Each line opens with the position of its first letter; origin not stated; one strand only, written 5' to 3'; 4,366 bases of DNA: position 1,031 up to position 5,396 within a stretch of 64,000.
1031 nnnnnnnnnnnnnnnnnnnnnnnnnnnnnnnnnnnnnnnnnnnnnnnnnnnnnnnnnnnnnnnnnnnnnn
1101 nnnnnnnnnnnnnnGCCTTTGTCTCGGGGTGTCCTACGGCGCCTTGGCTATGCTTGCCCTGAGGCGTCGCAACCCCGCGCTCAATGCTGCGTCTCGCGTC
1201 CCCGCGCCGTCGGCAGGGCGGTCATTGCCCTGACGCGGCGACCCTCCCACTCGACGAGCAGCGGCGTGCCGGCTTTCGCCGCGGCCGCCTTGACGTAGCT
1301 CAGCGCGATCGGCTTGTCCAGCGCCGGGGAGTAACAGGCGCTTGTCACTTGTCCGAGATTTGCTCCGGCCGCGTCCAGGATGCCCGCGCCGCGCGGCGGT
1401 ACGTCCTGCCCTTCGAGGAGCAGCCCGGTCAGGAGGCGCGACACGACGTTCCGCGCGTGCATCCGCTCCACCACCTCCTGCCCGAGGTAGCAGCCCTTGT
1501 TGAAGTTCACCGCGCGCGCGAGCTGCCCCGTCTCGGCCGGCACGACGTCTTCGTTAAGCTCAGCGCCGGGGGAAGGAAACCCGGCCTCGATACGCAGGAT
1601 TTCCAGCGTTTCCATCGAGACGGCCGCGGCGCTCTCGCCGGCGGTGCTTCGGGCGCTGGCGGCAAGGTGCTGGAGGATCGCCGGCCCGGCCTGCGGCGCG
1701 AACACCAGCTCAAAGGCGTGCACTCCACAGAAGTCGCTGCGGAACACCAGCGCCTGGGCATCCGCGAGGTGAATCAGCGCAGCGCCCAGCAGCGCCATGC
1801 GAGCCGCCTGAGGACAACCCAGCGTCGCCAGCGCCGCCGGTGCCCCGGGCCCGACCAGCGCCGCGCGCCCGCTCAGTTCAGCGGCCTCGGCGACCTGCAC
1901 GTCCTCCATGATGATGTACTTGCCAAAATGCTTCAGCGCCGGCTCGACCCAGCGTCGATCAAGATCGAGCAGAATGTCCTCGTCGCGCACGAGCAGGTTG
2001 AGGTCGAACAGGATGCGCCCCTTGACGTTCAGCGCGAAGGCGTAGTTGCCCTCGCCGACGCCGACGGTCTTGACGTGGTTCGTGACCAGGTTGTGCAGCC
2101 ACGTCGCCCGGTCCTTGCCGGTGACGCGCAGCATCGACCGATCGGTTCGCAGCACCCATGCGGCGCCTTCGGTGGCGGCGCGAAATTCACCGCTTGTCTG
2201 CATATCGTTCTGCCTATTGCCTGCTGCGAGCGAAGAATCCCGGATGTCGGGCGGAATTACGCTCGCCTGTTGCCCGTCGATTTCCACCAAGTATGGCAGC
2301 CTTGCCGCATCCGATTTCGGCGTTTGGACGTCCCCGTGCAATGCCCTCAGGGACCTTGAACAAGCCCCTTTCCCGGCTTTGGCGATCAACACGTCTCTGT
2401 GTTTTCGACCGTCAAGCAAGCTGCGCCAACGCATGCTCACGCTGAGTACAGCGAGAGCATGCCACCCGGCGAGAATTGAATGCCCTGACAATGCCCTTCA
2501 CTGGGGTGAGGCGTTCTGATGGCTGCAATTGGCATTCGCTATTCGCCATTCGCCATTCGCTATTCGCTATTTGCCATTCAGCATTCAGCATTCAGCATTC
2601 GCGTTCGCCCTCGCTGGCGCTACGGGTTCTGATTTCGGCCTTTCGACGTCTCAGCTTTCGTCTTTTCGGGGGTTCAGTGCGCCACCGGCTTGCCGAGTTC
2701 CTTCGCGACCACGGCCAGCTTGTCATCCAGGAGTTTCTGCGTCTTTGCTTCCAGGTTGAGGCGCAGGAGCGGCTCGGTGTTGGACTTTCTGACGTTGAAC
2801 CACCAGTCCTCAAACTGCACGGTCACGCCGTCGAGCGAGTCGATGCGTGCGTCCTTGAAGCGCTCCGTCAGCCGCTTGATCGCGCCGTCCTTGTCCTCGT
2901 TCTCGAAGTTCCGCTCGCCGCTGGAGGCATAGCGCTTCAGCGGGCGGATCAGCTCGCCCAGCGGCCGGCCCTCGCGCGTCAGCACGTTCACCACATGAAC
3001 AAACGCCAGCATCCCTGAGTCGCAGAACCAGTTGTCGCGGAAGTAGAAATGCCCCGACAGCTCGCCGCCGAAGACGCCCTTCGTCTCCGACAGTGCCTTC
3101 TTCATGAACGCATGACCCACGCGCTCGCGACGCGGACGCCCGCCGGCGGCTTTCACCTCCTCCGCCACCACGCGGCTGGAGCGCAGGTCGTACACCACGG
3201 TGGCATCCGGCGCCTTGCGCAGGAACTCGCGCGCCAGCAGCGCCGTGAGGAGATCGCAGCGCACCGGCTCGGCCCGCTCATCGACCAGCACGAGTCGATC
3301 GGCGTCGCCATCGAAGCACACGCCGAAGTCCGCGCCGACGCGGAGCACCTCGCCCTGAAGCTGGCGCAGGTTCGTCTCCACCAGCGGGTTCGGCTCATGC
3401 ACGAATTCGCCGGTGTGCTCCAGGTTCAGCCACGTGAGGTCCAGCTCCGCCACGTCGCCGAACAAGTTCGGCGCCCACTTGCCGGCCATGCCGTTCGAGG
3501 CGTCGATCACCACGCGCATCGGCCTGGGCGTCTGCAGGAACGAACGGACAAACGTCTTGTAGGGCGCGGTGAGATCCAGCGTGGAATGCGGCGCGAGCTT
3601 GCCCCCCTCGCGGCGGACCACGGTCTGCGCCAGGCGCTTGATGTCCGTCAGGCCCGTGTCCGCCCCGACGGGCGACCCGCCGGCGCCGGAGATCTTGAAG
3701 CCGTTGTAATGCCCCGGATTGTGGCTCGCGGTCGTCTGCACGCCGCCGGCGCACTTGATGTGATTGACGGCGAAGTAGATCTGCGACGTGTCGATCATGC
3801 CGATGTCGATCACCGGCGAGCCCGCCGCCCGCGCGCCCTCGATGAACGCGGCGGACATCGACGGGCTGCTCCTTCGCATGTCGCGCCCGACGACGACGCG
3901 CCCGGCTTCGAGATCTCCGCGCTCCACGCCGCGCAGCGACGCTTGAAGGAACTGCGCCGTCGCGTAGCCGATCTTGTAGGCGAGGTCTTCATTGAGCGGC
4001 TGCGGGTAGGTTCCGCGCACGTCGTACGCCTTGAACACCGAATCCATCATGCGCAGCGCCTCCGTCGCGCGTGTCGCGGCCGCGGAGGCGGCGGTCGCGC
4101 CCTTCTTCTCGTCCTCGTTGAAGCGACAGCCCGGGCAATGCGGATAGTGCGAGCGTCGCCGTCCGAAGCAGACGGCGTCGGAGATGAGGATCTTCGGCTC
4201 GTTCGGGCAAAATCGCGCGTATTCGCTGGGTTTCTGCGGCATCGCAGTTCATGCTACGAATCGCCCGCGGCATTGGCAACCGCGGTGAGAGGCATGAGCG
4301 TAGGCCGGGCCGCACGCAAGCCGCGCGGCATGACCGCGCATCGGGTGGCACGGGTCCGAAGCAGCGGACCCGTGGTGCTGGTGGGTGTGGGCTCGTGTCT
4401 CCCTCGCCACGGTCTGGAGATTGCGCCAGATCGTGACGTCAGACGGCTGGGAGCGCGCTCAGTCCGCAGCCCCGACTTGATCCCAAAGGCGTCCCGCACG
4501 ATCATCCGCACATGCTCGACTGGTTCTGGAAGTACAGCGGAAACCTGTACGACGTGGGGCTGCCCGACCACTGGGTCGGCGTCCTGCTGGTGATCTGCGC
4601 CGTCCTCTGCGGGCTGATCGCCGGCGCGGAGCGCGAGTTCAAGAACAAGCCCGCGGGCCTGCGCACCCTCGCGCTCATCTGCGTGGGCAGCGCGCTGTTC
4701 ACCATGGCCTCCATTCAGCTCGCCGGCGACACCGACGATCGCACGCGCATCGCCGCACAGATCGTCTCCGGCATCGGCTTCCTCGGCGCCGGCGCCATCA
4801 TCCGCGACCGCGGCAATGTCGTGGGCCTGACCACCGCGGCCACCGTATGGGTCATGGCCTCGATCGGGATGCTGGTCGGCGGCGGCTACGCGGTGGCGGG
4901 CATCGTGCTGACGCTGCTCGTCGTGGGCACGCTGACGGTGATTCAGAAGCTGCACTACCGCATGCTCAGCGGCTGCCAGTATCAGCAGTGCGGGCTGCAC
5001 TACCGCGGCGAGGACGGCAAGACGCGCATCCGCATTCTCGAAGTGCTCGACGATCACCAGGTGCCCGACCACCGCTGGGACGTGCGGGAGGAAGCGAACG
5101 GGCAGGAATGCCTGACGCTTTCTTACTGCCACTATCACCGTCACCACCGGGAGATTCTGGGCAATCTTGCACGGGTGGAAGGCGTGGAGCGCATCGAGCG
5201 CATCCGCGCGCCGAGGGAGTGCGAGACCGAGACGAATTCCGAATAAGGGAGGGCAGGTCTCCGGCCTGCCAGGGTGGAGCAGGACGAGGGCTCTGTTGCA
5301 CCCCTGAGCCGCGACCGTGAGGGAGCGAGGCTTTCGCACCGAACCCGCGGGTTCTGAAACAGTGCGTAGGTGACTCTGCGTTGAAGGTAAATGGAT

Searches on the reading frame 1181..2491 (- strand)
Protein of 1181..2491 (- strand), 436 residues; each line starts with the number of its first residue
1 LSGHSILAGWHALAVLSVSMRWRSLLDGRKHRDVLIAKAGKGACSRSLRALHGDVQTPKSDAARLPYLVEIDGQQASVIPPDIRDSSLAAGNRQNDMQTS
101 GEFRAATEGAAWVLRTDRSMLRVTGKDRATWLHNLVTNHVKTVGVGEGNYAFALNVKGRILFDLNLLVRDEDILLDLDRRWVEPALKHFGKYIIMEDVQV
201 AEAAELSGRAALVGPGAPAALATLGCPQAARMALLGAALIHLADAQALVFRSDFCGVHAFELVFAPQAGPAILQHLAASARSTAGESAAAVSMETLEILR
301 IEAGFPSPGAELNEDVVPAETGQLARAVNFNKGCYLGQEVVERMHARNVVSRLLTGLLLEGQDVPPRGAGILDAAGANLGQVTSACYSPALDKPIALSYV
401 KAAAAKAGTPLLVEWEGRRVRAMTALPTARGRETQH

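Call 39: search_protein_families(library=pfam, proteins=[window:1181-2491:-], max_evalue=0.001)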
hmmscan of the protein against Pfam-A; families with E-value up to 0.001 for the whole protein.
window:1181-2491:- (436 aa): 2 families
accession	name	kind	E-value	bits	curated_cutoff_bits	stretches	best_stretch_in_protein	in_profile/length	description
PF01571.26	GCV_T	-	2.1e-26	93.2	25.6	1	102-322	32-251/255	Aminomethyltransferase folate-binding domain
PF08669.17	GCV_T_C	-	7.1e-15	55.1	25.9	1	353-423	2-72/80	Glycine cleavage T-protein C-terminal barrel domain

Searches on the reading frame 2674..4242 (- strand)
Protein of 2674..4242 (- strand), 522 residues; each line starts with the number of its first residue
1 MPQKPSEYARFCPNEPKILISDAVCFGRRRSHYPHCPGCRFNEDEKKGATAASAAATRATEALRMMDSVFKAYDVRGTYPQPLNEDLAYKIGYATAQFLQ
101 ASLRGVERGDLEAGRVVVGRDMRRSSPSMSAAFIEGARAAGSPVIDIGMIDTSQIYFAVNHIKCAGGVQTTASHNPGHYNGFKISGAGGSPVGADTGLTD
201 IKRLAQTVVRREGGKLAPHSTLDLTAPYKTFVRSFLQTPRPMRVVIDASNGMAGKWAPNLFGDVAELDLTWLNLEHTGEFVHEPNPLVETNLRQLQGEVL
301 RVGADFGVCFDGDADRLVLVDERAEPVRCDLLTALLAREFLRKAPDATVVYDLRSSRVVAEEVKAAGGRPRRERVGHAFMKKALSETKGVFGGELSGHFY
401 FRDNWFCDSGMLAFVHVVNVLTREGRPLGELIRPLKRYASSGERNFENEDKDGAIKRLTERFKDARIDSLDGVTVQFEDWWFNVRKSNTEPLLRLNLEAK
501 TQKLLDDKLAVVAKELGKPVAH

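Call 39: search_protein_families(library=pfam, proteins=[window:2674-4242:-], max_evalue=0.001)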
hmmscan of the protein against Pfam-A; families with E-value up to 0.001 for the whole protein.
window:2674-4242:- (522 aa): 4 families
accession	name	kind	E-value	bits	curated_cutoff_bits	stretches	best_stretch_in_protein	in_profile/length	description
PF02878.22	PGM_PMM_I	-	8.2e-31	107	22.5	1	69-202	3-128/138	Phosphoglucomutase/phosphomannomutase, alpha/beta/alpha domain I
PF02880.22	PGM_PMM_III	-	1.9e-21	76.8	20.7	1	331-437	4-114/115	Phosphoglucomutase/phosphomannomutase, alpha/beta/alpha domain III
PF02879.22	PGM_PMM_II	-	5.6e-18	65.8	29.3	1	237-323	16-102/103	Phosphoglucomutase/phosphomannomutase, alpha/beta/alpha domain II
PF00408.26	PGM_PMM_IV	-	1e-08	35.5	23.1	1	449-507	7-60/68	Phosphoglucomutase/phosphomannomutase, C-terminal domain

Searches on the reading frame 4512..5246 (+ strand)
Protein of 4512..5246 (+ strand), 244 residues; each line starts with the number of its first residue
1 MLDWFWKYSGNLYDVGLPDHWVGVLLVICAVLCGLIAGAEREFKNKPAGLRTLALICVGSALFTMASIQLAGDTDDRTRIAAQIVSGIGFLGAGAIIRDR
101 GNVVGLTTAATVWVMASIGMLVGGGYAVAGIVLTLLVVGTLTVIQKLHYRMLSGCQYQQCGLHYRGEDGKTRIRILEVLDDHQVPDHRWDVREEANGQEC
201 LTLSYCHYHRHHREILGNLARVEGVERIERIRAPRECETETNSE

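Call 39: search_protein_families(library=pfam, proteins=[window:4512-5246:+], max_evalue=0.001)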
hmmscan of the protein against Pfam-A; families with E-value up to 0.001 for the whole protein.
window:4512-5246:+ (244 aa): 1 family
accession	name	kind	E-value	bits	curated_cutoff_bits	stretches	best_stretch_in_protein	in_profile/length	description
PF02308.21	MgtC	-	2.2e-37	128.5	31.4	1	28-148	2-119/121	MgtC family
